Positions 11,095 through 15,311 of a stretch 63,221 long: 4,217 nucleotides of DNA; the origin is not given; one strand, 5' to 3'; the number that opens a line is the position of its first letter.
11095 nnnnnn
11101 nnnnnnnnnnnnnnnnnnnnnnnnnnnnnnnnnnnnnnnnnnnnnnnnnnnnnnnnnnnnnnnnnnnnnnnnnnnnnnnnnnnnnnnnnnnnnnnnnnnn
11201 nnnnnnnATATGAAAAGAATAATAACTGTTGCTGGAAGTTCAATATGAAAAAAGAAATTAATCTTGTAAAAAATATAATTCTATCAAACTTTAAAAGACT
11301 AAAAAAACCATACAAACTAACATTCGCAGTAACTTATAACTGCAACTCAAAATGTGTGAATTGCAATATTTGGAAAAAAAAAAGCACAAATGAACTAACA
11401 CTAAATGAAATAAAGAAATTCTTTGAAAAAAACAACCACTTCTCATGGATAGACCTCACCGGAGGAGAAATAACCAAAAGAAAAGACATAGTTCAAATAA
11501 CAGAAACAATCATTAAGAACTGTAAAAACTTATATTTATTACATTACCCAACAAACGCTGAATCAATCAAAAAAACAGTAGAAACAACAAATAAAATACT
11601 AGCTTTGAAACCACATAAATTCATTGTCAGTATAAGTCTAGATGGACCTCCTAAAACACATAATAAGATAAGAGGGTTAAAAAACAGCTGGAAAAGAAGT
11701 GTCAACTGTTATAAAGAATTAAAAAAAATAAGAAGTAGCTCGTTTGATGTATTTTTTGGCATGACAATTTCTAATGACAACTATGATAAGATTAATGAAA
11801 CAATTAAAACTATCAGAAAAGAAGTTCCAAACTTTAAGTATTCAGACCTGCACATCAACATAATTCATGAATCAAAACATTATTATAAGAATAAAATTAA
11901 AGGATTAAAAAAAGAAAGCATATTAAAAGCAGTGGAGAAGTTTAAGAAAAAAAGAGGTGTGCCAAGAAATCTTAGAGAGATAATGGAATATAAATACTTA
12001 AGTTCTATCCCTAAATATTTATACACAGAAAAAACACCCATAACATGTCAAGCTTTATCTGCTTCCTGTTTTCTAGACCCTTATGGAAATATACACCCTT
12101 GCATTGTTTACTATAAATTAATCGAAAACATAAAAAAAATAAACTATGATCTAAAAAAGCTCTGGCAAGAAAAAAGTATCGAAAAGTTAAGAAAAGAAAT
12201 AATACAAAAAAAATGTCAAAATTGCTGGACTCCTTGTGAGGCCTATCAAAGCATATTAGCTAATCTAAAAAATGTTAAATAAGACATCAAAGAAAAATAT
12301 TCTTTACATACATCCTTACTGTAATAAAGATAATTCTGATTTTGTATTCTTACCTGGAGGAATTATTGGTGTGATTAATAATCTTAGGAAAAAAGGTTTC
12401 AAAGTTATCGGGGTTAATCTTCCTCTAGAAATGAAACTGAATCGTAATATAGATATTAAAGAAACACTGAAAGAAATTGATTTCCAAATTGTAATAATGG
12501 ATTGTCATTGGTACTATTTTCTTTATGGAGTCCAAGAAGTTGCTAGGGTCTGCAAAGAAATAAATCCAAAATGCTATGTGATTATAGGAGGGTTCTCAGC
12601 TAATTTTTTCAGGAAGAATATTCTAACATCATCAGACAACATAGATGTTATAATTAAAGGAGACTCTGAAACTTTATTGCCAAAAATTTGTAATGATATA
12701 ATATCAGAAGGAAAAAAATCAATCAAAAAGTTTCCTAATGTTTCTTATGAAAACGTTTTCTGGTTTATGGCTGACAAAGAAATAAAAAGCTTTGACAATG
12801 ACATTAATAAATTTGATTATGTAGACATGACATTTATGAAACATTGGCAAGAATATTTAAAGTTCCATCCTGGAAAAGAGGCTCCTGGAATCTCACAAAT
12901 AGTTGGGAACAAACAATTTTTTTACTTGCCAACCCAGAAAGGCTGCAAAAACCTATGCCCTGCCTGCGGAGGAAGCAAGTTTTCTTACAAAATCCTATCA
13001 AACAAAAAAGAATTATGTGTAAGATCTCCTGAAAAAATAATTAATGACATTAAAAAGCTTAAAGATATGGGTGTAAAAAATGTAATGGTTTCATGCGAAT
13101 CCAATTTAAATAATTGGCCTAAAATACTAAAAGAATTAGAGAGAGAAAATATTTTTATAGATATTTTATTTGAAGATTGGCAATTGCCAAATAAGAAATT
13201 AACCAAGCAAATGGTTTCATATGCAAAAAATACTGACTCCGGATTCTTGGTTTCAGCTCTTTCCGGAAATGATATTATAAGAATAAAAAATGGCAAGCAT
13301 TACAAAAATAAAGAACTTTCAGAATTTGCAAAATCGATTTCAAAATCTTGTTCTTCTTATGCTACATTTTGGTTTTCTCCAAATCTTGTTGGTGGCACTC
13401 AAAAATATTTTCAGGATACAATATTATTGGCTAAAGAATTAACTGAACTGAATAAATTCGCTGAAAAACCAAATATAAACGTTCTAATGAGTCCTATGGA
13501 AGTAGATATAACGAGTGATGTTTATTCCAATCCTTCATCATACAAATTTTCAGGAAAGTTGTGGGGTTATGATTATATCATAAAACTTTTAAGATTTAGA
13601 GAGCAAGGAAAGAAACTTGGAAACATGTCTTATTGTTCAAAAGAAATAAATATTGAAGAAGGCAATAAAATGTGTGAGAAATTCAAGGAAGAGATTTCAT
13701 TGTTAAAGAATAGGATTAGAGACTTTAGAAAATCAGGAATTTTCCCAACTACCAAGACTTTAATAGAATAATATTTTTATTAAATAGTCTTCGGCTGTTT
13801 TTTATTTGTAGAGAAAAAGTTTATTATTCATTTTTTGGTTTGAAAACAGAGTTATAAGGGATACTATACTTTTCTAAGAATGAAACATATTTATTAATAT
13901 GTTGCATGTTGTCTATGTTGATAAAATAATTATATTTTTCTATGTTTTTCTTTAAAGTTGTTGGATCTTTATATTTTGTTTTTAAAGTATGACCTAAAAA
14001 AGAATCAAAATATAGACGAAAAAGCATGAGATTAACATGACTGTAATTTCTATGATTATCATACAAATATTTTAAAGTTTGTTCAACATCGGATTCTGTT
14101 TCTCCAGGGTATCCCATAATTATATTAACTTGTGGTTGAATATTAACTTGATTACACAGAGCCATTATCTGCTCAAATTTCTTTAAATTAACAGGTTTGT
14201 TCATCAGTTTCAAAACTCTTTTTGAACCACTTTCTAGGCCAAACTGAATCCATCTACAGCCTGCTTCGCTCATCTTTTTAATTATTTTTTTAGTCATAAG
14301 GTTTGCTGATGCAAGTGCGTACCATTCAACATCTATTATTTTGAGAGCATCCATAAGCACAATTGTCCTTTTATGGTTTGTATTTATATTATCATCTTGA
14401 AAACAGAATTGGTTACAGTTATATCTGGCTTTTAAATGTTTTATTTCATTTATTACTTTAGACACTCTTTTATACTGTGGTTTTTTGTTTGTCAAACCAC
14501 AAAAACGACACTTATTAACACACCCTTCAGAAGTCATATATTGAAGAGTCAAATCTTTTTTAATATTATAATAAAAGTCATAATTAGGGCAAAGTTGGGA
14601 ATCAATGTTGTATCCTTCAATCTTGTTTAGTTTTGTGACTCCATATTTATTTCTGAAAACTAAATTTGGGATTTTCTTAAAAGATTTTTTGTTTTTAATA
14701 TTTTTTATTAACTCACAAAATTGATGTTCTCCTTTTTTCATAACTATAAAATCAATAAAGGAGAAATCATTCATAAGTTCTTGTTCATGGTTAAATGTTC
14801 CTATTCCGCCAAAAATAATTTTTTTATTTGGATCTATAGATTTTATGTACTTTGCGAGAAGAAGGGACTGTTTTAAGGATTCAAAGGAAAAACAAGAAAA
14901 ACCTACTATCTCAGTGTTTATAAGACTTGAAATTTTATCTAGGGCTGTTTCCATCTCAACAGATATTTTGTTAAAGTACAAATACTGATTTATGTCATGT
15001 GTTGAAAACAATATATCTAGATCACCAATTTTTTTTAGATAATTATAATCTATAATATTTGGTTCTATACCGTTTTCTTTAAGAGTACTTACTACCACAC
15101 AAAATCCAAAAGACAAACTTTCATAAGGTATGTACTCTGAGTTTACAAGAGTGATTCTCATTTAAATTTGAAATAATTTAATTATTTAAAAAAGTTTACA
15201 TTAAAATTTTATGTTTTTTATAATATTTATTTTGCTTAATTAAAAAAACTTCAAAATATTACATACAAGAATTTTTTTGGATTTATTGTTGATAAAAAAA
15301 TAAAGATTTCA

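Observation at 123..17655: Radical-SAM super-cluster: nine rSAM genes, two HxsD-like genes and three glycosyltransferases in 17.6 kb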

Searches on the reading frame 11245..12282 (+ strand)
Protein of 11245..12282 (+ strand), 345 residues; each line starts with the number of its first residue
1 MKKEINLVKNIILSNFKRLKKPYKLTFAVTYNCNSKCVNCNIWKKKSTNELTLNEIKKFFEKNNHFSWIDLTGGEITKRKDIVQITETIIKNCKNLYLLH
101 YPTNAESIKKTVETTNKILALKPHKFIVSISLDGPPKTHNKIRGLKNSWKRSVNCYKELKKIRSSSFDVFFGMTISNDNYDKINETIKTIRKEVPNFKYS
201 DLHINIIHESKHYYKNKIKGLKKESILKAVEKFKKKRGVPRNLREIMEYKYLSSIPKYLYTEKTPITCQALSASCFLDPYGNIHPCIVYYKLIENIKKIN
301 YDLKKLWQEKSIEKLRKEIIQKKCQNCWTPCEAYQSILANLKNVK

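Call 5: search_protein_families(library=pfam, proteins=[window:11245-12282:+], max_evalue=0.01)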
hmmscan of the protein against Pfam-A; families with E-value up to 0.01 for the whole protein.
window:11245-12282:+ (345 aa): 3 families
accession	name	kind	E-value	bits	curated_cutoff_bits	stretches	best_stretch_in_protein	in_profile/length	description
PF04055.27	Radical_SAM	-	4.4e-12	46.9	29.5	1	29-189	3-165/166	Radical SAM superfamily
PF13186.11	SPASM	-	1.4e-05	25.7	21.5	1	268-328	1-67/67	Iron-sulfur cluster-binding domain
PF13353.11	Fer4_12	-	0.00015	22.5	22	1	32-142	18-123/137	4Fe-4S single cluster domain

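Call 7: search_protein_families(library=ncbifam, proteins=[window:11245-12282:+], max_evalue=0.01)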
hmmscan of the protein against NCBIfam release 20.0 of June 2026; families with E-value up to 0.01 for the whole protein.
window:11245-12282:+ (345 aa): 34 families (the best 25 are shown)
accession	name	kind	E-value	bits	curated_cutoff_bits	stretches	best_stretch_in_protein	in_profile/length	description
TIGR03961.1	rSAM_PTO1314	hypoth_equivalog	2.7e-19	69.6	306.05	1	19-333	19-304/332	PTO1314 family radical SAM protein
TIGR04053.2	TIGR04053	equivalog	4.7e-15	55.7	395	1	20-192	5-175/366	TIGR04053 family radical SAM/SPASM domain-containing protein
TIGR04545.1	rSAM_ahbD_hemeb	equivalog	7.3e-15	55.2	500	1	26-327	3-308/339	heme b synthase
TIGR04055.1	rSAM_NirJ2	equivalog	6.5e-14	52.2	500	1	27-327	4-294/326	putative heme d1 biosynthesis radical SAM protein NirJ2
TIGR03962.1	mycofact_rSAM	equivalog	8.2e-14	51.5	265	1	18-185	7-168/339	mycofactocin radical SAM maturase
TIGR04250.1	SCM_rSAM_ScmE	equivalog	1.7e-13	50.2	400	1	24-191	4-166/358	SynChlorMet cassette radical SAM/SPASM protein ScmE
TIGR04546.1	rSAM_ahbC_deAc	equivalog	3e-12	46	650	1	15-196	32-207/390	12,18-didecarboxysiroheme deacetylase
TIGR04303.1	GeoRSP_rSAM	equivalog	9.2e-12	45.2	400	1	19-328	1-297/325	GeoRSP system radical SAM/SPASM protein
NF047865.1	rSAM_PapB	equivalog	1.2e-11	44.4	340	1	25-329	5-308/330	PapB family radical SAM/SPASM ranthipeptide maturase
NF012164.0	AlbA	equivalog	2.1e-11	42.9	850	1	9-317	99-387/442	subtilosin maturase AlbA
TIGR03977.1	rSAM_pair_HxsC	equivalog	3.4e-11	42.6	267.9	1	25-199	27-199/292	His-Xaa-Ser system radical SAM maturase HxsC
TIGR04051.1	rSAM_NirJ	equivalog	4.9e-11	42.2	515.45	1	29-202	8-176/354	heme d1 biosynthesis radical SAM protein NirJ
TIGR04403.1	rSAM_skfB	equivalog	3.8e-10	39.1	300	1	22-190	103-264/402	sporulation killing factor system radical SAM maturase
TIGR03978.1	rSAM_paired_1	equivalog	3.9e-10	39.1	370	1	21-189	80-256/466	His-Xaa-Ser system radical SAM maturase HxsB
TIGR04133.1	rSAM_w_lipo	hypoth_equivalog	9.9e-10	37.9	425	1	19-327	20-321/350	TIGR04133 family radical SAM/SPASM protein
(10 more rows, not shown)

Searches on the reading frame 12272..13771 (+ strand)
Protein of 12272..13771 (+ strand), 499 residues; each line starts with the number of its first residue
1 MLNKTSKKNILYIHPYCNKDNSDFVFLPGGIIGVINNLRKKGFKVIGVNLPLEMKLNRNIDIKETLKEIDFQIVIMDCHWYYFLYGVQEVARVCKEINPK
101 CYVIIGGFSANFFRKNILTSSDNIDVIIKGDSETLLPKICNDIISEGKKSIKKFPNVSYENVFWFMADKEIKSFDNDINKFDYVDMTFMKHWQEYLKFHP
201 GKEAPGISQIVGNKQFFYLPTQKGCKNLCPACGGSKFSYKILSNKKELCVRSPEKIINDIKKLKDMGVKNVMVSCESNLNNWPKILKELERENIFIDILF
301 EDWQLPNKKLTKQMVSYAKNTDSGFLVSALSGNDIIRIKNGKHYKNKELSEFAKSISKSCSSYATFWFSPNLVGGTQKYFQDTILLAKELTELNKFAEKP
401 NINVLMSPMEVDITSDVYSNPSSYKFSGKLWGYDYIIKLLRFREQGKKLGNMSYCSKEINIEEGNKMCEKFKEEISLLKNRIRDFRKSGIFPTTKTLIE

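Call 5: search_protein_families(library=pfam, proteins=[window:12272-13771:+], max_evalue=0.01)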
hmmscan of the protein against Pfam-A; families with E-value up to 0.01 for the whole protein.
window:12272-13771:+ (499 aa): 2 families
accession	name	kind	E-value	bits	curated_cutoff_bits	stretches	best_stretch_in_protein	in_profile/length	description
PF02310.24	B12-binding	-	2.8e-07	30.8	32.1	1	34-137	20-118/121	B12 binding domain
PF04055.27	Radical_SAM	-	0.0013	19.4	29.5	1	220-345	2-125/166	Radical SAM superfamily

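Call 7: search_protein_families(library=ncbifam, proteins=[window:12272-13771:+], max_evalue=0.01)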
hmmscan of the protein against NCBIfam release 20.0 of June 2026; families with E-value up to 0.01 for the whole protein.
window:12272-13771:+ (499 aa): 11 families
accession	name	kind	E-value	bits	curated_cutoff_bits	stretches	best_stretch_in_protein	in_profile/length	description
TIGR04190.1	B12_SAM_Ta0216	equivalog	2.8e-51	174.7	500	1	24-440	33-445/554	TIGR04190 family B12-binding domain/radical SAM domain protein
TIGR04367.1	HpnR_B12_rSAM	equivalog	2.3e-11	42.9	650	1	13-157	6-146/490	hopanoid C-3 methylase HpnR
TIGR02026.1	BchE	equivalog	7.4e-11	41.6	481.35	1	28-276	22-248/497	magnesium-protoporphyrin IX monomethyl ester anaerobic oxidative cyclase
NF033712.0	B12_rSAM_KedN5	subfamily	3.6e-06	25.5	700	1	80-161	73-153/624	KedN5 family methylcobalamin-dependent radical SAM C-methyltransferase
TIGR03975.1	rSAM_ocin_1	subfamily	1.3e-05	23.9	281.85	1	90-161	147-218/606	RiPP maturation radical SAM C-methyltransferase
NF038361.1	rSAM_Sden_1168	equivalog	2.1e-05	23.3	575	1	62-280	132-339/560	Sden_1168 family B12-binding radical SAM P-methyltransferase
NF050148.1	rSAM_ApyD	equivalog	8.7e-05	21.1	750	1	83-160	87-160/645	RiPP biosynthesis radical SAM protein ApyD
TIGR04479.1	bcpD_PhpK_rSAM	subfamily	0.00019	19.9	600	1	31-351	75-371/504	PhpK family radical SAM P-methyltransferase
TIGR04014.1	B12_SAM_MJ_0865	equivalog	0.0011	17.8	360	0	217-275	161-213/434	methyl-coenzyme M reductase glutamine C-methyltransferase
TIGR04013.1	B12_SAM_MJ_1487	hypoth_equivalog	0.0089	14.9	251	0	61-162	34-128/382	TIGR04013 family B12-binding domain/radical SAM domain-containing protein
TIGR00089.1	TIGR00089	subfamily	0.0093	14.8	251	0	213-318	137-231/429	MiaB/RimO family radical SAM methylthiotransferase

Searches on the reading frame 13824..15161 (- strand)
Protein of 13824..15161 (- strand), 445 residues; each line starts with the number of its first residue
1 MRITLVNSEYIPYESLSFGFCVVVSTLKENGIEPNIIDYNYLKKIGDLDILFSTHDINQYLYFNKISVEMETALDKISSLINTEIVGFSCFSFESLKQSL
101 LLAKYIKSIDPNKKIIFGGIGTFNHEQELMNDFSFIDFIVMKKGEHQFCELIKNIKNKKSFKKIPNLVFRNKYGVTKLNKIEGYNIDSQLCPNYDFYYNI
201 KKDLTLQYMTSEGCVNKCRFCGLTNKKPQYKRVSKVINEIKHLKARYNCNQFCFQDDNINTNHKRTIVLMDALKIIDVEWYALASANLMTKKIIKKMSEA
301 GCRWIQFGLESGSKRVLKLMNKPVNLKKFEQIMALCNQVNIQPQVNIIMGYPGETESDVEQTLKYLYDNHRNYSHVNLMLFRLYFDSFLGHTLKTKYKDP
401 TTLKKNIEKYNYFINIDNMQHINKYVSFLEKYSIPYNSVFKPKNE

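Call 5: search_protein_families(library=pfam, proteins=[window:13824-15161:-], max_evalue=0.01)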
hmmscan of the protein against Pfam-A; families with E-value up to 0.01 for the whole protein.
window:13824-15161:- (445 aa): 3 families
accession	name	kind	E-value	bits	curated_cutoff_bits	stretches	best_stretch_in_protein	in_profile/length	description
PF04055.27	Radical_SAM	-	3e-23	83.3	29.5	1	210-366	3-166/166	Radical SAM superfamily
PF02310.24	B12-binding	-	9.8e-08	32.3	32.1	1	66-151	36-120/121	B12 binding domain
PF13812.12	PPR_3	-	0.0042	17.6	25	0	23-42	37-56/63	Pentatricopeptide repeat domain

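Call 7: search_protein_families(library=ncbifam, proteins=[window:13824-15161:-], max_evalue=0.01)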
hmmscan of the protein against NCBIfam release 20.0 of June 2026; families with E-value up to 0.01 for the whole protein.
window:13824-15161:- (445 aa): 32 families (the best 25 are shown)
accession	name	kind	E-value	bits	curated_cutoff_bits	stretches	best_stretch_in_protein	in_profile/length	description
TIGR03975.1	rSAM_ocin_1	subfamily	5.1e-39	134.3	281.85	1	71-367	118-428/606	RiPP maturation radical SAM C-methyltransferase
NF050148.1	rSAM_ApyD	equivalog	7.7e-36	123.7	750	1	83-372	75-369/645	RiPP biosynthesis radical SAM protein ApyD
TIGR04479.1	bcpD_PhpK_rSAM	subfamily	1.2e-34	119.6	600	1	77-369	102-409/504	PhpK family radical SAM P-methyltransferase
NF038361.1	rSAM_Sden_1168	equivalog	5.6e-31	107.7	575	1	18-367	86-449/560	Sden_1168 family B12-binding radical SAM P-methyltransferase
TIGR03471.1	HpnJ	equivalog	2.3e-29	102.6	577.6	1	93-367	78-363/472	hopanoid biosynthesis associated radical SAM protein HpnJ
TIGR04072.2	rSAM_ladder_B12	equivalog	1.8e-24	86.2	360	1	6-367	7-347/443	lipid biosynthesis B12-binding/radical SAM protein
TIGR04014.1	B12_SAM_MJ_0865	equivalog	8.3e-24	84.2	360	1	76-368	32-335/434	methyl-coenzyme M reductase glutamine C-methyltransferase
TIGR02026.1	BchE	equivalog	1.4e-22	80.3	481.35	1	104-423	84-412/497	magnesium-protoporphyrin IX monomethyl ester anaerobic oxidative cyclase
TIGR04013.1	B12_SAM_MJ_1487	hypoth_equivalog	2e-22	79.6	251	2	303-367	267-331/382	TIGR04013 family B12-binding domain/radical SAM domain-containing protein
TIGR04385.1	B12_rSAM_cofa1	equivalog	6.6e-20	71.7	450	1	101-375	88-373/438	B12 lower ligand biosynthesis radical SAM protein BzaD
TIGR04190.1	B12_SAM_Ta0216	equivalog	5.1e-17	61.7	500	1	81-374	78-399/554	TIGR04190 family B12-binding domain/radical SAM domain protein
NF040542.1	rSAM_RCCLKC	equivalog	2.8e-14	53.1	450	1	79-369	45-350/423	arsinothricin biosynthesis radical SAM protein ArsL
TIGR00089.1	TIGR00089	subfamily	3.4e-14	52.5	251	1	104-370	60-319/429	MiaB/RimO family radical SAM methylthiotransferase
TIGR04367.1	HpnR_B12_rSAM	equivalog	9.4e-12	44.2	650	1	66-349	44-333/490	hopanoid C-3 methylase HpnR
NF033712.0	B12_rSAM_KedN5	subfamily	9.5e-12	43.9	700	1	82-356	62-357/624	KedN5 family methylcobalamin-dependent radical SAM C-methyltransferase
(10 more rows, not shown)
